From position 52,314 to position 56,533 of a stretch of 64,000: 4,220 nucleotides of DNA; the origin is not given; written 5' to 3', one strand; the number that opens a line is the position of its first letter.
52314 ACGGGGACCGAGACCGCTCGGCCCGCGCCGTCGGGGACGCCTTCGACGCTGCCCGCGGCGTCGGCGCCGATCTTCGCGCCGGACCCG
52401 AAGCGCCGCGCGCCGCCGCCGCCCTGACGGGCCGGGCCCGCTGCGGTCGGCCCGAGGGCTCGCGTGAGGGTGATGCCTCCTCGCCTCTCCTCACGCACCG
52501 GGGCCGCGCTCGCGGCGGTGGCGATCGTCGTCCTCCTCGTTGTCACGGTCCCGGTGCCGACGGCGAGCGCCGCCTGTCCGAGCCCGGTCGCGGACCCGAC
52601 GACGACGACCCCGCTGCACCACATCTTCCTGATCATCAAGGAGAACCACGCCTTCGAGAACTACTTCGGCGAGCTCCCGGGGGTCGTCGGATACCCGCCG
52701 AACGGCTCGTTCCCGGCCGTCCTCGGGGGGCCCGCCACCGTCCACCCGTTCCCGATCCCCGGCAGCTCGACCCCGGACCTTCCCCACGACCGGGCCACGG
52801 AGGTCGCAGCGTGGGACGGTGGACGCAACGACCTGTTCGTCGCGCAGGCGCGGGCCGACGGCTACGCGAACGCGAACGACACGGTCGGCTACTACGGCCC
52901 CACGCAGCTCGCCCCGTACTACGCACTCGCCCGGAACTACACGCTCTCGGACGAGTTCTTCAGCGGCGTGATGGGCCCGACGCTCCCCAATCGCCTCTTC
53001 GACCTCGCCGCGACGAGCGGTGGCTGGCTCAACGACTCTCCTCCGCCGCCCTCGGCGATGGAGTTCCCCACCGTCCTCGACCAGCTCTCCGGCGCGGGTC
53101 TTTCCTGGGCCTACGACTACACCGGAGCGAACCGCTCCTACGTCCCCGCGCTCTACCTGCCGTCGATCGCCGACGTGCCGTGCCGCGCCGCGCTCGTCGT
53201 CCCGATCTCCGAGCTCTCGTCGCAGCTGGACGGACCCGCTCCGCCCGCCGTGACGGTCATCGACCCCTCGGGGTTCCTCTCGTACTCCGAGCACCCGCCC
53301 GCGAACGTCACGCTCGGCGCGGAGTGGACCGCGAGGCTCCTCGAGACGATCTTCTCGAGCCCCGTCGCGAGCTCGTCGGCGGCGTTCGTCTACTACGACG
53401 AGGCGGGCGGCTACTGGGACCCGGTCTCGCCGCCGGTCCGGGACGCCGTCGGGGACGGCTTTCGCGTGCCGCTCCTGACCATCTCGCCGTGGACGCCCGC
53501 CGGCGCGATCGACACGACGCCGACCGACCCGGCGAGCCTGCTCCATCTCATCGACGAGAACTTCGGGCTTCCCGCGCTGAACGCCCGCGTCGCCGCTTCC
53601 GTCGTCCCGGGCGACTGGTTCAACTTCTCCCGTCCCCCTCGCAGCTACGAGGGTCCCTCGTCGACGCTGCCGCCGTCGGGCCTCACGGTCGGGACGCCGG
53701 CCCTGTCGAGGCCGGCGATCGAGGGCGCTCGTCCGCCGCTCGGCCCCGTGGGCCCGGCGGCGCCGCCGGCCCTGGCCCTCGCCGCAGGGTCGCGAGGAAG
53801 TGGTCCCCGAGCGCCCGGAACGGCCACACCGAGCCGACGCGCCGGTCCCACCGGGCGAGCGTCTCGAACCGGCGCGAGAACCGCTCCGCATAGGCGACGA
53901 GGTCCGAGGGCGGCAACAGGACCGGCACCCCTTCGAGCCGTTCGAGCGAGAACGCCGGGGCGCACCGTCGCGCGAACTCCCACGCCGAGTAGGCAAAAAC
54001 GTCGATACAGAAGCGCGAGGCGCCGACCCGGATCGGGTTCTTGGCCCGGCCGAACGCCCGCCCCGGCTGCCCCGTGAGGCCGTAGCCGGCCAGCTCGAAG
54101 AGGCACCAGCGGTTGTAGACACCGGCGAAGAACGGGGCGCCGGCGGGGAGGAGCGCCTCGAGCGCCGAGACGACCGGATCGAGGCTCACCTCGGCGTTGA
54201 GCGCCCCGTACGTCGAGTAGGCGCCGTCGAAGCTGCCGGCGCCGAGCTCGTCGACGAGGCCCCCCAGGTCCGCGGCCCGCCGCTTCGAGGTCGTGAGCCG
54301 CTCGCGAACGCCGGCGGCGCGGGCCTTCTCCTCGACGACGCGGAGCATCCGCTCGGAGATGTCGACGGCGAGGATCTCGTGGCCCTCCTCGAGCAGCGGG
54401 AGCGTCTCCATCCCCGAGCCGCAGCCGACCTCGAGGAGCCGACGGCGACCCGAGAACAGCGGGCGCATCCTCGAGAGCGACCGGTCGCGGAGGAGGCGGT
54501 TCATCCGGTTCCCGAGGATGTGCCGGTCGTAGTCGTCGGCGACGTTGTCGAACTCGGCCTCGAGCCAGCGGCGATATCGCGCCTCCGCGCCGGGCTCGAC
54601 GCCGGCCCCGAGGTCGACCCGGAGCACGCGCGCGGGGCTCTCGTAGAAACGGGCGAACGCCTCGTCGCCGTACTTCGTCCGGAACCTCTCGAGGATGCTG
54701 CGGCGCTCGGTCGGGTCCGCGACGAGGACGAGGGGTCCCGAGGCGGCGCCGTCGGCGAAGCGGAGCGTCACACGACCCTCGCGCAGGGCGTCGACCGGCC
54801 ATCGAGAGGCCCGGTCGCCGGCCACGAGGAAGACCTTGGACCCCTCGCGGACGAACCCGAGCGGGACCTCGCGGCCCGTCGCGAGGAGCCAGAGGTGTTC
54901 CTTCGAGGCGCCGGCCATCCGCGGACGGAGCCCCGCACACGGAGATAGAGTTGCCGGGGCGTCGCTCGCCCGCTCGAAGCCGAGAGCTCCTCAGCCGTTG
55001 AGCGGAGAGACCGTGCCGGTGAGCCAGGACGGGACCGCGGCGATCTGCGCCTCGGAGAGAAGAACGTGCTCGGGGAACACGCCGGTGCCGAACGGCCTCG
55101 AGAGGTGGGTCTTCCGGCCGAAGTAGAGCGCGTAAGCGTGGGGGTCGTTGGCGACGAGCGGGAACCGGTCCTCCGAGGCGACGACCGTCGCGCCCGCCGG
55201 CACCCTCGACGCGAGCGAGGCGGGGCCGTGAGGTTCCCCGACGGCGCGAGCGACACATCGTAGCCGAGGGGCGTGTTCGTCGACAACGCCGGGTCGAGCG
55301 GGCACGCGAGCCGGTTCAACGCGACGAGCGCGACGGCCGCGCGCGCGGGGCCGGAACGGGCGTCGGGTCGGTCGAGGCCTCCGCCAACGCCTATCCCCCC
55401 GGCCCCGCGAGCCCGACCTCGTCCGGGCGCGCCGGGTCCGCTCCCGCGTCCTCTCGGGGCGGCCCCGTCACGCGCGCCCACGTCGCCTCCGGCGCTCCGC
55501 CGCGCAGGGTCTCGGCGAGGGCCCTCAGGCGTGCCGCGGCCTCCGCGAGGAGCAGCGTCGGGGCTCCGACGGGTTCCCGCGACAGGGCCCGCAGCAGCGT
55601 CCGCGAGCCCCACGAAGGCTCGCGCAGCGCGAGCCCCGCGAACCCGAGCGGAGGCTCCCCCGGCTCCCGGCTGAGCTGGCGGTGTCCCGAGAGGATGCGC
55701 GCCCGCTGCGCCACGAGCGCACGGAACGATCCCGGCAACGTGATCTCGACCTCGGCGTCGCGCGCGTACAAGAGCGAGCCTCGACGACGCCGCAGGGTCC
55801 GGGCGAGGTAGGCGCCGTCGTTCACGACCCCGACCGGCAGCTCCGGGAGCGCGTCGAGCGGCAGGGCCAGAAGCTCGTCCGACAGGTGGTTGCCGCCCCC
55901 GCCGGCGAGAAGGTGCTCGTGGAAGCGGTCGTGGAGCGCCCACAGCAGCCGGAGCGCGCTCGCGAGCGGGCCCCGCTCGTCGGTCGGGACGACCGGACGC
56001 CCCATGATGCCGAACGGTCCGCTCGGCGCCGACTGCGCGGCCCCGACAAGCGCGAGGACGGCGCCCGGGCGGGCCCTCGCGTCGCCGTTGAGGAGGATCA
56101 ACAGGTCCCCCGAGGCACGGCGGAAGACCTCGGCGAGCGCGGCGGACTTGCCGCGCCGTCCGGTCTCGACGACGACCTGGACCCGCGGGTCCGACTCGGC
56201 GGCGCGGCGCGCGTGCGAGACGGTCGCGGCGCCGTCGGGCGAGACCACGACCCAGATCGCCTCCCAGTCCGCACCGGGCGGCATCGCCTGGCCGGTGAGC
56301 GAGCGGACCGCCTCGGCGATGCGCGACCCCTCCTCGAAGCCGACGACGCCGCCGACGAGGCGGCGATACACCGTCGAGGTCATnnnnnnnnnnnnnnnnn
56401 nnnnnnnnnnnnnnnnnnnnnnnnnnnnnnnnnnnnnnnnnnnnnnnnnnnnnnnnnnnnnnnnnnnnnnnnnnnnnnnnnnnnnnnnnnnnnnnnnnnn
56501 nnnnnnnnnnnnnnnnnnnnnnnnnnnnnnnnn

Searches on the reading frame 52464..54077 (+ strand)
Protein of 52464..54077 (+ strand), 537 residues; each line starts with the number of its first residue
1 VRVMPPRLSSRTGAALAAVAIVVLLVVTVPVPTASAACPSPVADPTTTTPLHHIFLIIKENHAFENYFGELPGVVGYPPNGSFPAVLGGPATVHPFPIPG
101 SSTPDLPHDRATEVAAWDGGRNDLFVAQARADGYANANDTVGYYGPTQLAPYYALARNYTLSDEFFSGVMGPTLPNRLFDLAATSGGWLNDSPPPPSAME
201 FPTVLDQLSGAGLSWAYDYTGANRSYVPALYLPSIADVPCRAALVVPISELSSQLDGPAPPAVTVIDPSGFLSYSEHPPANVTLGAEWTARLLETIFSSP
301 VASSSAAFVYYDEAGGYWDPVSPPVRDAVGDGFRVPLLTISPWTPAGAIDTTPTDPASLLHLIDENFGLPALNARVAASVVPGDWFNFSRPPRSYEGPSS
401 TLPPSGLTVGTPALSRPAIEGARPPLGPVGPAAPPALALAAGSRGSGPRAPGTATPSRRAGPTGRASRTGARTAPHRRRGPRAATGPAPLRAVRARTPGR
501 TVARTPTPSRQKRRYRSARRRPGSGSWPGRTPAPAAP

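Call 34: search_protein_families(library=pfam, proteins=[window:52464-54077:+], max_evalue=0.1)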
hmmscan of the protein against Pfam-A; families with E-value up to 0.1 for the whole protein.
window:52464-54077:+ (537 aa): 1 family
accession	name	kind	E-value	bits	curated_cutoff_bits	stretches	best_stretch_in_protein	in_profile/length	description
PF04185.19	Phosphoesterase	-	4e-54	184.5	23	1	52-370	2-356/356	Phosphoesterase family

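Call 78: search_protein_families(library=ncbifam, proteins=[window:52464-54077:+], max_evalue=0.001)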
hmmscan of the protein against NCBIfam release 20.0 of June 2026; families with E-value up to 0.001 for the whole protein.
window:52464-54077:+ (537 aa): 2 families
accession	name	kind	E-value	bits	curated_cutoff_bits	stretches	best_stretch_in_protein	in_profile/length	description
TIGR03396.1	PC_PLC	equivalog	4.7e-37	127.7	580.25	2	27-326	20-350/688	phosphocholine-specific phospholipase C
TIGR03397.1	acid_phos_Burk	subfamily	1.8e-31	109.9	362.75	2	259-374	343-457/483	acid phosphatase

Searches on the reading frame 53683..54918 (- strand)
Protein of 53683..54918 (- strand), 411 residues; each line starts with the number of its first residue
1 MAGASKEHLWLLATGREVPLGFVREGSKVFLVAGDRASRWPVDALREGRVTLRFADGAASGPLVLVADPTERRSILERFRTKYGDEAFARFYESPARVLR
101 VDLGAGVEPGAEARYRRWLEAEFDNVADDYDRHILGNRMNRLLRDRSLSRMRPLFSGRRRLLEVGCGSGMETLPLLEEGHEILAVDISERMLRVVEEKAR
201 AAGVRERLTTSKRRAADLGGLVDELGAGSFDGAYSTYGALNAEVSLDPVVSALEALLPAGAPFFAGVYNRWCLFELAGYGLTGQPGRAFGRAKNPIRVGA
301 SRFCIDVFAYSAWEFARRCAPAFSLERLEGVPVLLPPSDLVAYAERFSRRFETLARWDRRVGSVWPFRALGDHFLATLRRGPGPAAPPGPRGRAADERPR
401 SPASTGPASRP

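Call 34: search_protein_families(library=pfam, proteins=[window:53683-54918:-], max_evalue=0.1)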
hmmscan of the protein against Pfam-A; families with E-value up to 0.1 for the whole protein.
window:53683-54918:- (411 aa): 9 families
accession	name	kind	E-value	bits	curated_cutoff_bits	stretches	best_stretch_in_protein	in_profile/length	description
PF13649.12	Methyltransf_25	-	7.1e-10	39.9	27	1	162-242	2-76/97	Methyltransferase domain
PF08241.18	Methyltransf_11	-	2.5e-08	34.9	21.2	1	162-237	1-68/95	Methyltransferase domain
PF08242.18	Methyltransf_12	-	2.3e-07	31.9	30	1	162-236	1-72/98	Methyltransferase domain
PF13489.12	Methyltransf_23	-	1.6e-05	25.2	27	1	141-195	7-60/164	Methyltransferase domain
PF13847.12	Methyltransf_31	-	7.4e-05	22.9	27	1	160-219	6-67/145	Methyltransferase domain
PF01209.24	Ubie_methyltran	-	0.00011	22.1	20.1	1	122-205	12-98/233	ubiE/COQ5 methyltransferase family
PF05724.17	TPMT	-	0.012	15.7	26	1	160-200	40-80/218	Thiopurine S-methyltransferase (TPMT)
PF09445.16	Methyltransf_15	-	0.063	13.3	22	1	159-210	2-53/165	RNA cap guanine-N2 methyltransferase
PF10017.15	Methyltransf_33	-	0.091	12.2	23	0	155-195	60-104/304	Histidine-specific methyltransferase, SAM-dependent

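Call 40: search_solved_structures(query=window:53683-54918:-, max_evalue=0.01)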
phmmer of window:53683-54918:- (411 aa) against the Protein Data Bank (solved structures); distinct sequences matched with E-value up to 0.01: 19.
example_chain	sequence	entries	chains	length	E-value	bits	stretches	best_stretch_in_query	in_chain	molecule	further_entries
4htf_A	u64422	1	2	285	5.9e-07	31.7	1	106-212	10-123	S-adenosylmethionine-dependent methyltransferase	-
1wzn_A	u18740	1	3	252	1.1e-06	30.8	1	159-204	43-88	SAM-dependent methyltransferase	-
8joz_A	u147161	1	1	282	1.8e-06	30.2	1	120-212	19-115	tRNA 5-carboxymethoxyuridine methyltransferase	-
3dli_A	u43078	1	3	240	8.5e-06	27.9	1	141-199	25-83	methyltransferase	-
6uv6_A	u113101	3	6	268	4.2e-05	25.6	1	140-218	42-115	D-glucose O-methyltransferase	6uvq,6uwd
3d2l_A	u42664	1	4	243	4.8e-05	25.4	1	159-203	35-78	SAM-dependent methyltransferase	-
7zgt_A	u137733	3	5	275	6.2e-05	25.1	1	159-264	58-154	Methyltransferase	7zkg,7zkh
3sm3_A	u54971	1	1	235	8.9e-05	24.6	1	160-208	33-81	SAM-dependent methyltransferases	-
9gdj_A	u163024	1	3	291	0.0001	24.4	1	123-270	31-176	Methyltransferase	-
1r8x_A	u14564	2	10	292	0.00011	24.3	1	157-195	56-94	glycine N-methyltransferase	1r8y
1r74_A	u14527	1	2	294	0.00021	23.3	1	156-195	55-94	Glycine N-methyltransferase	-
2azt_A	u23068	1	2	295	0.00021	23.3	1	156-195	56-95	Glycine N-methyltransferase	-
12yi_A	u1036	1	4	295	0.00021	23.3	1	156-195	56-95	Glycine N-methyltransferase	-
1d2g_A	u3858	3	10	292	0.00026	23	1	157-195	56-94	GLYCINE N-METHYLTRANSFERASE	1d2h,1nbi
1bhj_A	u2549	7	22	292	0.00026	23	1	157-195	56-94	GLYCINE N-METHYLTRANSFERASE | PROTEIN (GLYCINE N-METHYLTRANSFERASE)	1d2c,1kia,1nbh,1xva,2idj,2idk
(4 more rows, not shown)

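Call 58: search_solved_structures(query=A4, max_evalue=0.001)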
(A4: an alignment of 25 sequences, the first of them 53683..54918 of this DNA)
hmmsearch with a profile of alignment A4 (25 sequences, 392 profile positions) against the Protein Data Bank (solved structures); distinct sequences matched with E-value up to 0.001: 42.
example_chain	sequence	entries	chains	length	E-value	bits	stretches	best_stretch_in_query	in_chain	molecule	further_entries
8joz_A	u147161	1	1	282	1.8e-11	46.6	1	127-230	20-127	tRNA 5-carboxymethoxyuridine methyltransferase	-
4htf_A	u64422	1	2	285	2e-11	46.5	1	127-230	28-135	S-adenosylmethionine-dependent methyltransferase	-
2avn_A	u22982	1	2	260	3.2e-11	45.8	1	129-388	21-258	ubiquinone/menaquinone biosynthesis methyltransferase-related protein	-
3d2l_A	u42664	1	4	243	3.9e-10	42.3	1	158-277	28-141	SAM-dependent methyltransferase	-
1wzn_A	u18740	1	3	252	6.9e-10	41.4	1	162-270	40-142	SAM-dependent methyltransferase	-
9ri2_A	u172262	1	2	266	2.4e-09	39.6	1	114-275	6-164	Methyltransferase, putative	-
2h1r_A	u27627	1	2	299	1.6e-07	33.7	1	161-210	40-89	Dimethyladenosine transferase, putative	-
3sm3_A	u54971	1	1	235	8.2e-07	31.3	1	157-213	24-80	SAM-dependent methyltransferases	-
3l8d_A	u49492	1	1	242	5.8e-06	28.5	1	155-203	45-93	Methyltransferase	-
7zgt_A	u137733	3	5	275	1e-05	27.7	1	163-204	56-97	Methyltransferase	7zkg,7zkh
1r8x_A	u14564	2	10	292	1.3e-05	27.4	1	164-200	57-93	glycine N-methyltransferase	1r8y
1d2g_A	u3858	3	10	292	1.4e-05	27.2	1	164-200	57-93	GLYCINE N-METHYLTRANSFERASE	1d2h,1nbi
1bhj_A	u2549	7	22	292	1.4e-05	27.2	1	164-200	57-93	GLYCINE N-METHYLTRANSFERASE | PROTEIN (GLYCINE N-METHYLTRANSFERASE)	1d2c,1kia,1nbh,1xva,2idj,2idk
3thr_A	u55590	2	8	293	1.4e-05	27.2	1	164-200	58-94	Glycine N-methyltransferase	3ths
1r74_A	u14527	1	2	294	1.5e-05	27.2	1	164-200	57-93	Glycine N-methyltransferase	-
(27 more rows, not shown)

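Call 64: search_protein_families(library=padloc, proteins=[window:53683-54918:-], max_evalue=0.1)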
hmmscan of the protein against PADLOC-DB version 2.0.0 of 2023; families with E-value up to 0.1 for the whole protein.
window:53683-54918:- (411 aa): 1 family
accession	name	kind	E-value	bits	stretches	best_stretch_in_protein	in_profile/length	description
PDLC04134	mad2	-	9.3e-11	39.2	1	149-271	284-400/492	mads_2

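Call 78: search_protein_families(library=ncbifam, proteins=[window:53683-54918:-], max_evalue=0.001)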
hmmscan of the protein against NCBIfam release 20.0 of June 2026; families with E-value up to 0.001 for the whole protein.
window:53683-54918:- (411 aa): 15 families
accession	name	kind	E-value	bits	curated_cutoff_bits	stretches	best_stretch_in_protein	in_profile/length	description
NF043040.1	corrin_prot_MT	hypoth_equivalog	1e-12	48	180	1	126-233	11-114/216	corrinoid protein-associated methyltransferase CpaM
NF041820.1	daptide_MTase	equivalog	7.1e-11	42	175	1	158-210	37-91/243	daptide-type RiPP biosynthesis methyltransferase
TIGR01934.1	MenG_MenH_UbiE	subfamily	2.4e-08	33.6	158.35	1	123-238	5-115/223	ubiquinone/menaquinone biosynthesis methyltransferase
TIGR02021.1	BchM-ChlM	equivalog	1.4e-07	31.1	158.9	1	148-209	45-106/218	magnesium protoporphyrin IX methyltransferase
NF001244.0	PRK00216.1-5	equivalog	1.3e-06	27.8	216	1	122-219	13-113/236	bifunctional demethylmenaquinone methyltransferase/2-methoxy-6-polyprenyl-1,4-benzoquinol methylase UbiE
NF045649.1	2X_seleno_MduS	exception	2.5e-06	26.7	380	1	157-235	41-115/338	methyltransferase domain-containing selenoprotein MduS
NF008264.0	PRK11036.1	equivalog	1.5e-05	24.6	366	1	122-216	5-103/261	tRNA uridine 5-oxyacetic acid(34) methyltransferase CmoM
TIGR02072.1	BioC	equivalog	1.8e-05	24.7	184.95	1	123-200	2-79/244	malonyl-ACP O-methyltransferase BioC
NF001241.0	PRK00216.1-2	equivalog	2.7e-05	23.9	327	1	121-199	15-93/231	demethylmenaquinone methyltransferase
NF051855.1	GlySarMtaseBact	equivalog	0.00023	20.9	350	1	156-204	52-100/259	glycine/sarcosine N-methyltransferase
TIGR01983.1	UbiG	equivalog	0.00026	20.4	102.95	1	158-205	50-97/228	bifunctional 2-polyprenyl-6-hydroxyphenol methylase/3-demethylubiquinol 3-O-methyltransferase UbiG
NF011529.0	PRK14968.1-3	equivalog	0.00029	20.3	162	1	160-205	37-82/198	putative methyltransferase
NF045882.1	PLipidMtase_Leg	equivalog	0.00037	20.3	390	1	160-216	45-100/207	phospholipid N-methyltransferase PmtA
NF001242.0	PRK00216.1-3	equivalog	0.00044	19.7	351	1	120-218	31-134/258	bifunctional demethylmenaquinone methyltransferase/2-methoxy-6-polyprenyl-1,4-benzoquinol methylase UbiE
NF008992.0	PRK12335.1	equivalog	0.00068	18.9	303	1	159-200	124-165/289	SAM-dependent methyltransferase TehB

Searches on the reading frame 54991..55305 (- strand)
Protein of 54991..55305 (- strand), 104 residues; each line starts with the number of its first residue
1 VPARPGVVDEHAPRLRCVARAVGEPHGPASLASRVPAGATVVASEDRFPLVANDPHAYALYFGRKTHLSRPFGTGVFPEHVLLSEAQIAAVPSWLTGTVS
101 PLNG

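Call 34: search_protein_families(library=pfam, proteins=[window:54991-55305:-], max_evalue=0.1)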
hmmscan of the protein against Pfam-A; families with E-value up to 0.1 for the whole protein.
window:54991-55305:- (104 aa): 1 family
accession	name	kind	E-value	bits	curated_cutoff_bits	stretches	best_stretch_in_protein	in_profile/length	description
PF09852.15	DUF2079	-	0.085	12.3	28.2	1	31-69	371-407/459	Predicted membrane protein (DUF2079)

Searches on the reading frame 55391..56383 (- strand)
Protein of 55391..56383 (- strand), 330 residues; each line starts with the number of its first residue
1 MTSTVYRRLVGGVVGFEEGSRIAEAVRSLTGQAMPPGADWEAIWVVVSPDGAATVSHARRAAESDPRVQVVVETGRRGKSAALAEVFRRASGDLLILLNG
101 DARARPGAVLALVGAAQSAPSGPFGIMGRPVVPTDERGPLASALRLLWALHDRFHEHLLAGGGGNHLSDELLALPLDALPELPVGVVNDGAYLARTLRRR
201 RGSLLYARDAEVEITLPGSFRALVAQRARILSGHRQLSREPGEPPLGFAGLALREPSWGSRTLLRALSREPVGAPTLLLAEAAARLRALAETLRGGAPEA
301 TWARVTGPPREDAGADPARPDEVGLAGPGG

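Call 4: search_protein_families(library=pfam, proteins=[window:55391-56383:-], max_evalue=1)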
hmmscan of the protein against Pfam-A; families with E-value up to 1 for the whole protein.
window:55391-56383:- (330 aa): 2 families
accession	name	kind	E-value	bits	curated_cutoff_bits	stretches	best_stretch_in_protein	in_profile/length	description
PF00535.33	Glycos_transf_2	-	5.4e-13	49.7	23.3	1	16-119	7-106/168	Glycosyl transferase family 2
PF13641.12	Glyco_tranf_2_3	-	3.1e-10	40.9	27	1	13-229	7-226/230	Glycosyltransferase like family 2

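Call 5: search_protein_families(library=ncbifam, proteins=[window:55391-56383:-], max_evalue=1)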
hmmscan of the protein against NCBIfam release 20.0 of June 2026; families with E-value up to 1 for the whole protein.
window:55391-56383:- (330 aa): 10 families
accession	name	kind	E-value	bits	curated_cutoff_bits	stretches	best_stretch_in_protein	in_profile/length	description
TIGR03937.1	PgaC_IcaA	equivalog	0.0002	20.5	422.3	1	14-120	52-154/407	poly-beta-1,6-N-acetyl-D-glucosamine synthase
NF047588.1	GlcsyltransPgfSStrep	equivalog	0.003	16.8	500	1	39-114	34-108/308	glycosyltransferase PgfS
NF007986.1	PRK10714.1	equivalog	0.021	13.8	529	1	39-117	38-116/316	undecaprenyl-phosphate 4-deoxy-4-formamido-L-arabinose transferase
TIGR04242.1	nodulat_NodC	equivalog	0.024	13.6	550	1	43-119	80-159/395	chitooligosaccharide synthase NodC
TIGR04182.1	glyco_TIGR04182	equivalog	0.041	13.3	325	1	50-113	34-94/293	S-layer glycoprotein N-glycosyltransferase AglJ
NF041875.1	EPS_EpsD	equivalog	0.051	13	370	1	20-109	12-97/325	exopolysaccharide biosynthesis glycosyltransferase EpsD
NF041865.1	EpsU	equivalog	0.06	12.4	700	1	18-92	50-119/394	exopolysaccharide biosynthesis GT2 family glycosyltransferase EpsU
NF047683.1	TeichurnBiosyTuaG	equivalog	0.098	12.3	400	1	20-105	19-100/252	teichuronic acid biosynthesis protein TuaG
NF041394.1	GtaseAglG_Halo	equivalog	0.13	11.5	440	1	23-115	19-106/304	glucosyl-dolichyl phosphate glucuronosyltransferase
TIGR04354.1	amphi-Trp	subfamily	0.22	11.9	31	1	279-297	9-27/67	amphi-Trp domain-containing protein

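Call 41: search_solved_structures(query=window:55391-56383:-, max_evalue=0.01)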
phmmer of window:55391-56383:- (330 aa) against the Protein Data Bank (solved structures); distinct sequences matched with E-value up to 0.01: 4.
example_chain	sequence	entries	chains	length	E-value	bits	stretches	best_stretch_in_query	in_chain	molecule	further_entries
6yv7_A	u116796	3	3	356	0.00021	23.9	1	16-111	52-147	Glycosyl transferase, family 2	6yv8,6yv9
6yv7_B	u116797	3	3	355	0.00025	23.7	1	16-111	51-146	Glycosyl transferase, family 2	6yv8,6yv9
9bhc_C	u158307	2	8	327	0.0027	20.2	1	16-117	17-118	Undecaprenyl-phosphate 4-deoxy-4-formamido-L-arabinose transferase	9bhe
8vxh_A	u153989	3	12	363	0.0033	20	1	16-117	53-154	Undecaprenyl-phosphate 4-deoxy-4-formamido-L-arabinose transferase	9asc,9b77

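Call 64: search_protein_families(library=padloc, proteins=[window:55391-56383:-], max_evalue=0.1)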
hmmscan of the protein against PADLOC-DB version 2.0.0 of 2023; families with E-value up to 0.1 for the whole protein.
window:55391-56383:- (330 aa): 0 families
